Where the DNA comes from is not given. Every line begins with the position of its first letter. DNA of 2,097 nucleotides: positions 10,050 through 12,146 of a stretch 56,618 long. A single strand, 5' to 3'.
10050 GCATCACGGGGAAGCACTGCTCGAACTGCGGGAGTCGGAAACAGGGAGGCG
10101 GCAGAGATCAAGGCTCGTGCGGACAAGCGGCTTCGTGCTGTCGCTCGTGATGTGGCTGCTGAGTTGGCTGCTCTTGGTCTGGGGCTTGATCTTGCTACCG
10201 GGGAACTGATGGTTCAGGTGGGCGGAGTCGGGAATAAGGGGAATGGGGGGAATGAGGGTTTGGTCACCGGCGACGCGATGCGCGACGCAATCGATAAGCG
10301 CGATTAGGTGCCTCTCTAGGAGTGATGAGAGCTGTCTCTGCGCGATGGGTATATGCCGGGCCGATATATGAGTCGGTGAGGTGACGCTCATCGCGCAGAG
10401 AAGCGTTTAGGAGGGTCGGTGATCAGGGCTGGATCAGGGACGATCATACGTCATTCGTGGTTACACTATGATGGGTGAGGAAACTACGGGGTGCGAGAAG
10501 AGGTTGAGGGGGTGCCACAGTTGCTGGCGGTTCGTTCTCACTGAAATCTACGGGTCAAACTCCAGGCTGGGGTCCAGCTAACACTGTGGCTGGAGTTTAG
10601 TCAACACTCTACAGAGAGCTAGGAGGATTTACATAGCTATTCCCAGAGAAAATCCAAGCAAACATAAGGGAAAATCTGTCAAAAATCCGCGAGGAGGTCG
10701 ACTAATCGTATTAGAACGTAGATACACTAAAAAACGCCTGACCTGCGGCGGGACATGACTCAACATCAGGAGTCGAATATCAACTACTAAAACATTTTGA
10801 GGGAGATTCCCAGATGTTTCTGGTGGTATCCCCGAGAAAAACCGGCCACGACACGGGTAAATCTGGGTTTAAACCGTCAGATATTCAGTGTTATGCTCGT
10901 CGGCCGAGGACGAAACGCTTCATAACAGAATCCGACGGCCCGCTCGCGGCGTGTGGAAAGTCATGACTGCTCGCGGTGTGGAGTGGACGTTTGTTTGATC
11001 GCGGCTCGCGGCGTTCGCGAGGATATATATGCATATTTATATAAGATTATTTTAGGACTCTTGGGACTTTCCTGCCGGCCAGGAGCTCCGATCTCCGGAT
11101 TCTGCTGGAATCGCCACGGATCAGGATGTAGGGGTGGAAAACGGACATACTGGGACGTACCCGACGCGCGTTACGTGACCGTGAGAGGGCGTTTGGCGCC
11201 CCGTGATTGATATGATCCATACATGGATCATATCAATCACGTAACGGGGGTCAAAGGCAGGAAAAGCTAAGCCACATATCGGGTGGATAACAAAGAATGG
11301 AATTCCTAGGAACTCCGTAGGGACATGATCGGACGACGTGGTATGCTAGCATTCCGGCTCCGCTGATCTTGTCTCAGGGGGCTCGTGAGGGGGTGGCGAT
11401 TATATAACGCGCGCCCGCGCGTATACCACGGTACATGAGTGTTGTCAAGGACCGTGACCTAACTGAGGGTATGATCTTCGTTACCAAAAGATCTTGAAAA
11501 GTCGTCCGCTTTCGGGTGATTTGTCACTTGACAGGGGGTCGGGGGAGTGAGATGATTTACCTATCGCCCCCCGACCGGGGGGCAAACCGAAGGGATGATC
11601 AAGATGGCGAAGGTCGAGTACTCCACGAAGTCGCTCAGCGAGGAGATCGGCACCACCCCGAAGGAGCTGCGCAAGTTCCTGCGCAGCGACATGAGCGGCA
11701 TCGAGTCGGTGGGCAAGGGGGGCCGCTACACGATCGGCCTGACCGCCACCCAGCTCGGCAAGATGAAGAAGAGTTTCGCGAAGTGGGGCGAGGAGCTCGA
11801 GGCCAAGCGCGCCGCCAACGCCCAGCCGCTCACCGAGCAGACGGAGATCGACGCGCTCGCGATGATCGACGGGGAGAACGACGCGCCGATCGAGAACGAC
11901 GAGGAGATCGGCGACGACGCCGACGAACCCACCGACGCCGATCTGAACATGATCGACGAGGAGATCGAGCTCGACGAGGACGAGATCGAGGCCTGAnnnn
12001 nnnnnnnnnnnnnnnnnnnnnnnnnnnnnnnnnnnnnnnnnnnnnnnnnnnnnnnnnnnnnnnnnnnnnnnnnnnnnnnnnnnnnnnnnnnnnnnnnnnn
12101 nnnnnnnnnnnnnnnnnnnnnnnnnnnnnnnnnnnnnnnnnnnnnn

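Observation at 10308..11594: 1.3-kb lower-GC non-coding island with iterons, AT-rich tract, phased A-tracts and a perfect 38-bp palindrome (candidate origin or control hub)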

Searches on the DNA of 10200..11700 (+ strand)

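Call 6: search_dna_similar(query=window:10200-11700:+, collection=phages, mode=distant, max_rows=30)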
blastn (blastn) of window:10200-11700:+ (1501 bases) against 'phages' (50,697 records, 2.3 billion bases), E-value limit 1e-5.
No match.

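Call 78: search_rna_families(source=window, start=10250, end=11650, threshold=evalue, max_evalue=1)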
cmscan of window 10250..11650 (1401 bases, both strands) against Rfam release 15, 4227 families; matches with E-value up to 1: 3.
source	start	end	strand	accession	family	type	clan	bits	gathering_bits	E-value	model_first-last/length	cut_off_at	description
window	11196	11247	-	RF04092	MIR1508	Gene; miRNA;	-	25.8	70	0.019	1-91/91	no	MIR1508 microRNA precursor family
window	11197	11246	-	RF00246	mir-135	Gene; miRNA;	-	19.3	59.2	0.61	1-88/88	no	mir-135 microRNA precursor family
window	10954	11014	-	RF02202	UCA1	Gene; lncRNA;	-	16.8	80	0.33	1-75/75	no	Urothelial cancer associated 1 conserved region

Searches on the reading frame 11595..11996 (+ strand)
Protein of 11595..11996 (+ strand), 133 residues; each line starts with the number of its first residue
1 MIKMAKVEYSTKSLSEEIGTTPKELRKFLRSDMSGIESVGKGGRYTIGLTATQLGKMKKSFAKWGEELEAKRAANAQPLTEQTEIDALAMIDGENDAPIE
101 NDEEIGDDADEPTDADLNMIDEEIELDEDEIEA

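Call 10: search_protein_families(library=phrogs, proteins=[window:11595-11996:+], max_evalue=0.01)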
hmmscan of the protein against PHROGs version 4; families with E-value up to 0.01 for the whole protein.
window:11595-11996:+ (133 aa): 2 families
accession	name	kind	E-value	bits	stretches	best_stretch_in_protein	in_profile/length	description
phrog_15118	-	DNA, RNA and nucleotide metabolism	5.5e-07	30.8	1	11-76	3-66/131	HTH DNA binding protein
phrog_21603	-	unknown function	0.00011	22.8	1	9-66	7-62/77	-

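Call 12: search_dna_similar(query=window:11595-11996:+, collection=phages, mode=protein, max_rows=25)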
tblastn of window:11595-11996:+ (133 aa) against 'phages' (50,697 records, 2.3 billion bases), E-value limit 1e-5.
Records with a match: 1; places in all: 1; records where one place covers at least 80% of the query: 0.
Best place of each record, by identity: <60% 1.
By first word of the organism name: Curtobacterium 1.
By host as written in the record: Curtobacterium flaccumfaciens NRRL B-729 SEA 1.
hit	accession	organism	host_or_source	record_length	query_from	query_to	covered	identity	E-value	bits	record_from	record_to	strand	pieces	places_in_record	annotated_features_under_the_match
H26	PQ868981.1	Curtobacterium phage Shrew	Curtobacterium flaccumfaciens NRRL ...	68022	10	64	41%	45.5%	8e-7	52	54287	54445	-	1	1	90: DNA binding protein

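Call 14: find_related_loci(query=window:11595-11996:+, collection=viral_contigs, flank=6000)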
Query window:11595-11996:+ (133 aa) in viral_contigs; peptide patterns used: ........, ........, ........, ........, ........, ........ (x = any residue, [..] = any of these).
4 stretches matched a pattern, but none encodes a relative of the query by tblastn (E <= 1e-3).

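Call 31: find_related_loci(query=A1, collection=metagenome_contigs, flank=8000)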
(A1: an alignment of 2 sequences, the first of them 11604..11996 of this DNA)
Query A1 (130 aa) in metagenome_contigs; peptide patterns used: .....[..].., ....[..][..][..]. (x = any residue, [..] = any of these).
474 stretches matched a pattern; 2 encode a relative of the query (tblastn E <= 1e-3); 2 distinct loci.
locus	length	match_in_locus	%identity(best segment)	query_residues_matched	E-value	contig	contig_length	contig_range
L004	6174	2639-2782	60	14-61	7e-16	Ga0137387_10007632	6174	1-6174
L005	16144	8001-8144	60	14-61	7e-16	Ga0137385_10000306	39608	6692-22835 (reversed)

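Call 32: find_related_loci(query=A1, collection=viral_contigs, flank=8000)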
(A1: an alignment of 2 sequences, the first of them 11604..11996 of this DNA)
Query A1 (130 aa) in viral_contigs; peptide patterns used: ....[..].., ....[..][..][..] (x = any residue, [..] = any of these).
537 stretches matched a pattern; 1 encode a relative of the query (tblastn E <= 1e-3); 1 distinct loci.
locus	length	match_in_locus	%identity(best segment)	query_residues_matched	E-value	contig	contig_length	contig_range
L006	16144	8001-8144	60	14-61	5e-16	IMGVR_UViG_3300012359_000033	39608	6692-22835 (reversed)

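Call 34: find_homologous_proteins(query=window:11604-11996:+, max_evalue=0.001)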
Query window:11604-11996:+ (130 aa): 21 proteins with E <= 0.001 among 53 candidates.
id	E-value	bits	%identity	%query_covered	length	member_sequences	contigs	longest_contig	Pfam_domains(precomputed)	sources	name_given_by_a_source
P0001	4.1e-75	268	100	100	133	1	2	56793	-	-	-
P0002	2.6e-45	171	100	65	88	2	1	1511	-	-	-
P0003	3.8e-31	126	60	96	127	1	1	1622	-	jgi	jgi:hypothetical protein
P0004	2.8e-30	123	59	96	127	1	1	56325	-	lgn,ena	-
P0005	5.8e-30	122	59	96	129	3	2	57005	-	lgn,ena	-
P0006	1.0e-29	121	61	92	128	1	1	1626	-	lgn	-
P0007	9.3e-29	118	75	47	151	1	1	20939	-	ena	-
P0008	1.3e-27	114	70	56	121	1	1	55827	-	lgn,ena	-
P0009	1.3e-27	114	57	85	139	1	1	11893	-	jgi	jgi:predicted transcriptional regulator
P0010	8.5e-27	112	62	75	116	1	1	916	-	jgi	jgi:hypothetical protein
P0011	3.5e-26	110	53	88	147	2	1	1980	-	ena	-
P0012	7.5e-26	109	52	92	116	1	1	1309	-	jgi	jgi:hypothetical protein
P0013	8.3e-26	109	59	72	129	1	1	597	-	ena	-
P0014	4.7e-25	106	72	49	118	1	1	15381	-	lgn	-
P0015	4.2e-24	103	50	91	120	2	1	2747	-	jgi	jgi:hypothetical protein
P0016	8.7e-24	102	54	90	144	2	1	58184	-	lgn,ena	-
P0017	8.1e-23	99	53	93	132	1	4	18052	-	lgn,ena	-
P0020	6.4e-20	90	69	47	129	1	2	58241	-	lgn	-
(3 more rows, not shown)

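Call 35: find_encoding_contigs(protein=P0004, flank=6000, max_places=2)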
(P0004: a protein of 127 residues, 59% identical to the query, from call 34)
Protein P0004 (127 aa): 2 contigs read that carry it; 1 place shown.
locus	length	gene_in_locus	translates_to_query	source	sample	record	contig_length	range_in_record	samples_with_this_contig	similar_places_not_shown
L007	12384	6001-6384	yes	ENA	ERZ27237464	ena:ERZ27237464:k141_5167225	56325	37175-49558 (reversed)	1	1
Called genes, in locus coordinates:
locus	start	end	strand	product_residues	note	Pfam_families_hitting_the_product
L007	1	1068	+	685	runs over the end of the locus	PF16793:RepB_primase, PF13481:AAA_25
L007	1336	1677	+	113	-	-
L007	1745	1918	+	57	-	-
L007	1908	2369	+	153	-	-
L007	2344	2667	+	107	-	-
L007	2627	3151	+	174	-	-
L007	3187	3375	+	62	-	-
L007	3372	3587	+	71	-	-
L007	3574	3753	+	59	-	-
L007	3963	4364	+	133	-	-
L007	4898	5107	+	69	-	-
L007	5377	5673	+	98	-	-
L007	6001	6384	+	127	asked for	-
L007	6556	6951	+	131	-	-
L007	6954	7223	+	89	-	-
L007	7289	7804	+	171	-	-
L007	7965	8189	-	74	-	-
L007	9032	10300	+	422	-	-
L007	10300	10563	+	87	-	-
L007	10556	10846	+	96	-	-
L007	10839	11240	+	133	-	PF14464:Prok-JAB (weak)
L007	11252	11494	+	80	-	-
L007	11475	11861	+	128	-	-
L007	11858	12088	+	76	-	PF20137:BubE (weak)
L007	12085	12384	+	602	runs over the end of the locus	-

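Call 36: find_encoding_contigs(protein=P0005, flank=6000, max_places=2)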
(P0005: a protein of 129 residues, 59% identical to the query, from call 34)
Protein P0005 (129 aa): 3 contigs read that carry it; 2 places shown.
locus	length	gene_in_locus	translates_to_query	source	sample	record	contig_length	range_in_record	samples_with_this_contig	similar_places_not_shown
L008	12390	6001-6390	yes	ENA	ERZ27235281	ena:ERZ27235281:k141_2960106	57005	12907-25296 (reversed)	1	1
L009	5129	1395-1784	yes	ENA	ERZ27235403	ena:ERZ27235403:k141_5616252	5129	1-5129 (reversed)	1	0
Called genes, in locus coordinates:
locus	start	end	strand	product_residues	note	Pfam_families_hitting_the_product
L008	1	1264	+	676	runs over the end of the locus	PF16793:RepB_primase, PF13481:AAA_25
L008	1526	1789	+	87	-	-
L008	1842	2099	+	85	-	-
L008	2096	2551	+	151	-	-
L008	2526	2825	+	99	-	-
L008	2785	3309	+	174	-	-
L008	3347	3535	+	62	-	-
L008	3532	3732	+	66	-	-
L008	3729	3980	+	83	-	-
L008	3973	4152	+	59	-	-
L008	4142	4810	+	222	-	-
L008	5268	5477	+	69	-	-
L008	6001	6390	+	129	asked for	-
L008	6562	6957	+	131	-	-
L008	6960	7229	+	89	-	-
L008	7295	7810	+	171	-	-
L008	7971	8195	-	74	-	-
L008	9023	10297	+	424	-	-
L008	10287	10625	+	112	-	-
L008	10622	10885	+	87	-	-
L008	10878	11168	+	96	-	-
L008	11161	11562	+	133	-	PF14464:Prok-JAB (weak)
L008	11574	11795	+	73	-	-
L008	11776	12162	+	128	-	-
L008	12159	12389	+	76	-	-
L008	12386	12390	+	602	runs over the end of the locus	-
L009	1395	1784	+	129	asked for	-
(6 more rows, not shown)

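Call 37: find_encoding_contigs(protein=P0008, flank=6000, max_places=2)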
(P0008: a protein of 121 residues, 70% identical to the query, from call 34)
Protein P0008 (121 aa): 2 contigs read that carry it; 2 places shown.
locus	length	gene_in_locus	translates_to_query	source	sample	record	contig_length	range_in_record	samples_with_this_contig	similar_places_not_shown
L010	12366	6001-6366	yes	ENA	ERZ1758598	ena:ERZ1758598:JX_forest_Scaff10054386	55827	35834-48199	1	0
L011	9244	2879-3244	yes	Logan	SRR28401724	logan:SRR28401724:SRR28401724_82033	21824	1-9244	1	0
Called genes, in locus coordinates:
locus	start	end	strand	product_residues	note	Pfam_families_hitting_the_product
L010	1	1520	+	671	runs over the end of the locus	PF16793:RepB_primase, PF13481:AAA_25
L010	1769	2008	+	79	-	-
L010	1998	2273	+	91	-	-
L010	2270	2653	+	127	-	-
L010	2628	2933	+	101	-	-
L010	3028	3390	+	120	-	-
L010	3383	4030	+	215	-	-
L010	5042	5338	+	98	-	-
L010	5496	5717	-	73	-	-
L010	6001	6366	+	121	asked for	-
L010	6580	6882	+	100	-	-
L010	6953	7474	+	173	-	-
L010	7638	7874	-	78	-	-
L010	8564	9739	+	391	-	-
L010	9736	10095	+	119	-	-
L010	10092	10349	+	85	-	-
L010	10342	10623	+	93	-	-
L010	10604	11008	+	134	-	PF14464:Prok-JAB (weak)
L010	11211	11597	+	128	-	-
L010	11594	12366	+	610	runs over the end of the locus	-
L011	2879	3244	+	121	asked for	-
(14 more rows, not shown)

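Call 38: find_encoding_contigs(protein=P0016, flank=6000, max_places=2)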
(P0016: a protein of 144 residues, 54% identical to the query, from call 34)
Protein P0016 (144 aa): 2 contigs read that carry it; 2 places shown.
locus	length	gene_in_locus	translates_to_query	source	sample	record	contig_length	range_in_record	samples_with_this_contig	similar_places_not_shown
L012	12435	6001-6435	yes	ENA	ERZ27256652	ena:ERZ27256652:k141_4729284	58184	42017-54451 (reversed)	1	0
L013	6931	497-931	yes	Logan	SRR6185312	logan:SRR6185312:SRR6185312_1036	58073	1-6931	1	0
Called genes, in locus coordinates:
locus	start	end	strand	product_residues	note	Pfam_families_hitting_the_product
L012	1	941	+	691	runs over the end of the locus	PF16793:RepB_primase, PF13481:AAA_25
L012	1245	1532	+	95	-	-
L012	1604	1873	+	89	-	-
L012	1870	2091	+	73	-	-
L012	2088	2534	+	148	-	-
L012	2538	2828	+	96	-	-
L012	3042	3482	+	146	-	-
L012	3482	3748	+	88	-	-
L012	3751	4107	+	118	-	-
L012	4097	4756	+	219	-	-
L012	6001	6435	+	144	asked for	-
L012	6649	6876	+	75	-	-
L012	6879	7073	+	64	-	-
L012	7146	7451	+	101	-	-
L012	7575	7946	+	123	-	-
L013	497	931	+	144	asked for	-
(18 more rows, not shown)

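Call 39: find_encoding_contigs(protein=P0020, flank=6000, max_places=2)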
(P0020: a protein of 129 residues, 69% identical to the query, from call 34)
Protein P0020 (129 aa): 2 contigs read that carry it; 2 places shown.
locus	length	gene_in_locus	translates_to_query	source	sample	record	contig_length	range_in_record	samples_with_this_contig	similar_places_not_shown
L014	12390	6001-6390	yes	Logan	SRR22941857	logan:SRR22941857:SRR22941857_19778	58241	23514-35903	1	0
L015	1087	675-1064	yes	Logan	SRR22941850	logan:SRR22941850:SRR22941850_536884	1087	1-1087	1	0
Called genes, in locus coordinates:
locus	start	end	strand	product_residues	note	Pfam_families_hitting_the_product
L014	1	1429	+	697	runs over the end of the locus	PF16793:RepB_primase, PF13481:AAA_25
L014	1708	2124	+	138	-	-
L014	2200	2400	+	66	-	-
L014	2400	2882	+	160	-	-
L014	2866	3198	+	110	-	-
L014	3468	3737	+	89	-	-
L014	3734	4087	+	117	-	-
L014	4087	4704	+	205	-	-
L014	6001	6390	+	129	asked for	-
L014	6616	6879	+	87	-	-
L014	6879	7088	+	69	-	-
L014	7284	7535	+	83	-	-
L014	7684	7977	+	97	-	-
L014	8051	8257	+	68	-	-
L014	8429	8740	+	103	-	-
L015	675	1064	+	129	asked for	-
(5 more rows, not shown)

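Call 40: find_encoding_contigs(protein=P0007, flank=6000, max_places=1)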
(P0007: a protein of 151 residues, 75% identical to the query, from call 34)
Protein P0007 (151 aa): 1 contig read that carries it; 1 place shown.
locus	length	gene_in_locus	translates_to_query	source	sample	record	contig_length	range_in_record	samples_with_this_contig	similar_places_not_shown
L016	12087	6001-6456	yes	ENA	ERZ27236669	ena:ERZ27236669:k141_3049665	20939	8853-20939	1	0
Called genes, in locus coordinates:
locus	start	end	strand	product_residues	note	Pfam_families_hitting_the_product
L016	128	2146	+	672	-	PF16793:RepB_primase, PF13481:AAA_25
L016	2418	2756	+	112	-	-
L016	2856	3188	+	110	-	-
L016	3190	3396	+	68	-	-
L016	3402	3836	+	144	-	-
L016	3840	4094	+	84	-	-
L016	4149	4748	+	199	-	-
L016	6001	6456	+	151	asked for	-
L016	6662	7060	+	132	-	-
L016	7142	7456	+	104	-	-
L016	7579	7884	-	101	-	-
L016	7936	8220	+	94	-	-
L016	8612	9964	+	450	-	-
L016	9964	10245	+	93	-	-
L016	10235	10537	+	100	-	-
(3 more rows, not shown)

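Call 41: find_encoding_contigs(protein=P0017, flank=6000, max_places=2)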
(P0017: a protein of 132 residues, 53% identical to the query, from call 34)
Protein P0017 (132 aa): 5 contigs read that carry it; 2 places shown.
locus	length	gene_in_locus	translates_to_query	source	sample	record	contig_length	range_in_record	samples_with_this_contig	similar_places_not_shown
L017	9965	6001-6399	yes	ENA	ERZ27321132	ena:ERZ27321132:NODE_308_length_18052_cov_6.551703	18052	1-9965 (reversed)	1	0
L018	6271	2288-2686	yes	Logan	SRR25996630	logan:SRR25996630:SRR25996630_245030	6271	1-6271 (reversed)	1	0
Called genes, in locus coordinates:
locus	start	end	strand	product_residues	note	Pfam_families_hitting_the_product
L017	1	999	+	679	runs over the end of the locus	PF16793:RepB_primase, PF13481:AAA_25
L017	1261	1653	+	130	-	-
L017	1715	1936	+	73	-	-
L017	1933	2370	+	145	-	-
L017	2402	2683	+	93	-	-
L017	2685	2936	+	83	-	-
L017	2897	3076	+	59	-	-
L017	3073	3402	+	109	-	-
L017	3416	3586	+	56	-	-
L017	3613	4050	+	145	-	-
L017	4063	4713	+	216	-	-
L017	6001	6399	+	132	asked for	-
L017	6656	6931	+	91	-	-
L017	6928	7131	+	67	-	-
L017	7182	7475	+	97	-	-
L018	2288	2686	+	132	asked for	-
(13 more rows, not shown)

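Call 42: find_encoding_contigs(protein=P0014, flank=6000, max_places=1)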
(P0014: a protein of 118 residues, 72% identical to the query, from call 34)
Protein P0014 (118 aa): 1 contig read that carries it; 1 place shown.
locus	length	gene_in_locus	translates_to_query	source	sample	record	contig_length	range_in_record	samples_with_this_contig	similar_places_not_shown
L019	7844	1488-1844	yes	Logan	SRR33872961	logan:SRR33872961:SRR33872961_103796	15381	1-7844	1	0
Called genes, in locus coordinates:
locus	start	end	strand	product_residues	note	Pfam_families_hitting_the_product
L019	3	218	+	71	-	?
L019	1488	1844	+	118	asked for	-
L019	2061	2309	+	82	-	-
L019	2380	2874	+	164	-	-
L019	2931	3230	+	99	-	-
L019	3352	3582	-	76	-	-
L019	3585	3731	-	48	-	-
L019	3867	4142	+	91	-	-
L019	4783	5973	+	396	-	-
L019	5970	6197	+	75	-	-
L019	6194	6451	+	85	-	-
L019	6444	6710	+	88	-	-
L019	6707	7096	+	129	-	PF14464:Prok-JAB (weak)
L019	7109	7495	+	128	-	-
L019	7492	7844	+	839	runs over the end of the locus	PF12708:Pect-lyase_RHGA_epim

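Call 79: search_protein_families(library=pfam, proteins=[window:11604-11996:+], max_evalue=0.01)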
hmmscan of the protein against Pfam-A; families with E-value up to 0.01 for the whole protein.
window:11604-11996:+ (130 aa): 0 families

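Call 100: find_encoding_contigs(protein=P0001, flank=1500, max_places=4)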
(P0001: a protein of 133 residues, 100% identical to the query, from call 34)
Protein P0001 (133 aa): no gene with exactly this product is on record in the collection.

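Call 101: find_encoding_contigs(protein=P0002, flank=1500, max_places=3)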
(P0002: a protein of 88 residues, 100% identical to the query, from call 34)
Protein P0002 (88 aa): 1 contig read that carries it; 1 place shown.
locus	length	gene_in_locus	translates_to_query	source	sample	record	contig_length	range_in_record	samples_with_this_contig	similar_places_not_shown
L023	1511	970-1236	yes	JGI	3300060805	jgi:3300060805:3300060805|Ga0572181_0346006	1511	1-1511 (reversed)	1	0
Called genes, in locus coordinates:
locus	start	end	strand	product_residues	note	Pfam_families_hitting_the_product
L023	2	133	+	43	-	?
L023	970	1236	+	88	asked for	-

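Call 103: find_encoding_contigs(protein=P0003, flank=2000, max_places=3)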
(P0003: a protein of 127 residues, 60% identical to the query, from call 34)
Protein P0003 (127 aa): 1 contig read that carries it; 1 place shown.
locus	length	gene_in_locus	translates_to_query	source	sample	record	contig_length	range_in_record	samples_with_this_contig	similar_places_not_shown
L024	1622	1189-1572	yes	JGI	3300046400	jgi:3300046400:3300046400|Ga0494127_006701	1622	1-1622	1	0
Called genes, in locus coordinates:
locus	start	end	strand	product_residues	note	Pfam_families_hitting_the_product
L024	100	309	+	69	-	-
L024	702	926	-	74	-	-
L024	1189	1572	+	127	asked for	-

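Call 104: find_encoding_contigs(protein=P0006, flank=2000, max_places=3)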
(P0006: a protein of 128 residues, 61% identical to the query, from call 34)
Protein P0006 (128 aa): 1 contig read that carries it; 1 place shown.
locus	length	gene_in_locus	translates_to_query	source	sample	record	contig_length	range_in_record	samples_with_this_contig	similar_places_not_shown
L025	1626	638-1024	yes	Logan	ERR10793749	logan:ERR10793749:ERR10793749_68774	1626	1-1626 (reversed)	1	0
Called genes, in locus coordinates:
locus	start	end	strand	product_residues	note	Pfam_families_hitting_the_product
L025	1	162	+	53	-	?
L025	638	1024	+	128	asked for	-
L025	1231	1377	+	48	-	-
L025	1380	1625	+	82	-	?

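Call 116: predict_structure(alignment_id=A6)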
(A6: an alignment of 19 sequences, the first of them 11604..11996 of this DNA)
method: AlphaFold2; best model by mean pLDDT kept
length: 130 residues; sequences in the alignment: 19
mean_pLDDT: 67.5   pTM: 0.48
mean pLDDT of the five models: 67.5, 67.1, 66.5, 65.7, 64.1
residues with pLDDT >= 90: 5; 70-90: 55; 50-70: 43; < 50: 27
segments of 3 or more residues with pLDDT < 50: 76-79, 89-101, 103-107
pLDDT, mean of each block of 10 residues (from residue 1): 86 88 85 66 82 90 79 54 49 41 49 56 53
secondary structure, 60 per line:
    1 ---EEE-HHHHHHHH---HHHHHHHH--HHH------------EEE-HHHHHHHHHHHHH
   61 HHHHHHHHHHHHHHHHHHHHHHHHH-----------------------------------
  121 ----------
elements in order: E4-6 H8-15 H19-26 E44-46 H48-85

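Call 118: fold_search(model_id=the predicted structure, library=pdb)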
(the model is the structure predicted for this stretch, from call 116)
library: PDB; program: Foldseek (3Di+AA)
matches with E <= 10: 117; with E <= 0.001: 0
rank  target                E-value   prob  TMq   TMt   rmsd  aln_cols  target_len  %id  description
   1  5i44_K                7.8e-02  0.99  0.34  0.60   3.7        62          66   16  Structure of RacA-DNA complex; P21 form (released 2016-05-04)
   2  2ev3_A                1.5e-01  0.77  0.31  0.24  12.0        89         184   17  Structure of Rv1264N, the regulatory domain of the mycobacterial adenylyl cylcase Rv1264, at pH 5.3 (released 2006-11-07)
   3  5i44_G                1.7e-01  0.89  0.31  0.53   4.2        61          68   15  Structure of RacA-DNA complex; P21 form (released 2016-05-04)
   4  3d6y_A                1.8e-01  0.72  0.30  0.16   7.9        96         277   19  Crystal structure of R275E mutant of BMRR bound to DNA and berberine (released 2008-08-26)
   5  5i44_A                2.1e-01  0.95  0.33  0.58   3.8        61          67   16  Structure of RacA-DNA complex; P21 form (released 2016-05-04)
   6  3d70_A                2.1e-01  0.66  0.30  0.16   8.0        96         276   19  Crystal structure of E253A mutant of BMRR bound to 22-bp oligonucleotide (released 2008-08-26)
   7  5d90_C                2.4e-01  0.44  0.25  0.25  11.0       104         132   15  Crystal structure of HiNmlR, a MerR family regulator lacking the sensor domain, bound to promoter DNA (released 2016-06-29)
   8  3d71_A                2.9e-01  0.57  0.30  0.16   8.2        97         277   18  Crystal structure of E253Q BMRR bound to 22 base pair promoter site (released 2008-08-26)
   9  5i44_B                3.8e-01  0.84  0.32  0.54   4.2        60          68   13  Structure of RacA-DNA complex; P21 form (released 2016-05-04)
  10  2ev2_A                4.6e-01  0.54  0.31  0.24  12.7        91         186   16  Structure of Rv1264N, the regulatory domain of the mycobacterial adenylyl cylcase Rv1264, at pH 8.5 (released 2006-11-07)
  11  3ucs_B                5.9e-01  0.47  0.31  0.39  10.5       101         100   16  Crystal structure of the complex between CBPA J-domain and CBPM (released 2013-07-03)
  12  1y10_C                5.9e-01  0.41  0.30  0.13  12.1        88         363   18  Mycobacterial adenylyl cyclase Rv1264, holoenzyme, inhibited state (released 2005-05-24)
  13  8csh_A                6.2e-01  0.66  0.29  0.59   3.9        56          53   14  Structure of the DNA binding domain of pSK1 Par partition protein bound to centromere DNA (released 2022-08-10)
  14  5d90_B                6.2e-01  0.25  0.26  0.27  11.4       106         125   17  Crystal structure of HiNmlR, a MerR family regulator lacking the sensor domain, bound to promoter DNA (released 2016-06-29)
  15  5i44_I                6.6e-01  0.77  0.32  0.58   3.6        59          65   17  Structure of RacA-DNA complex; P21 form (released 2016-05-04)
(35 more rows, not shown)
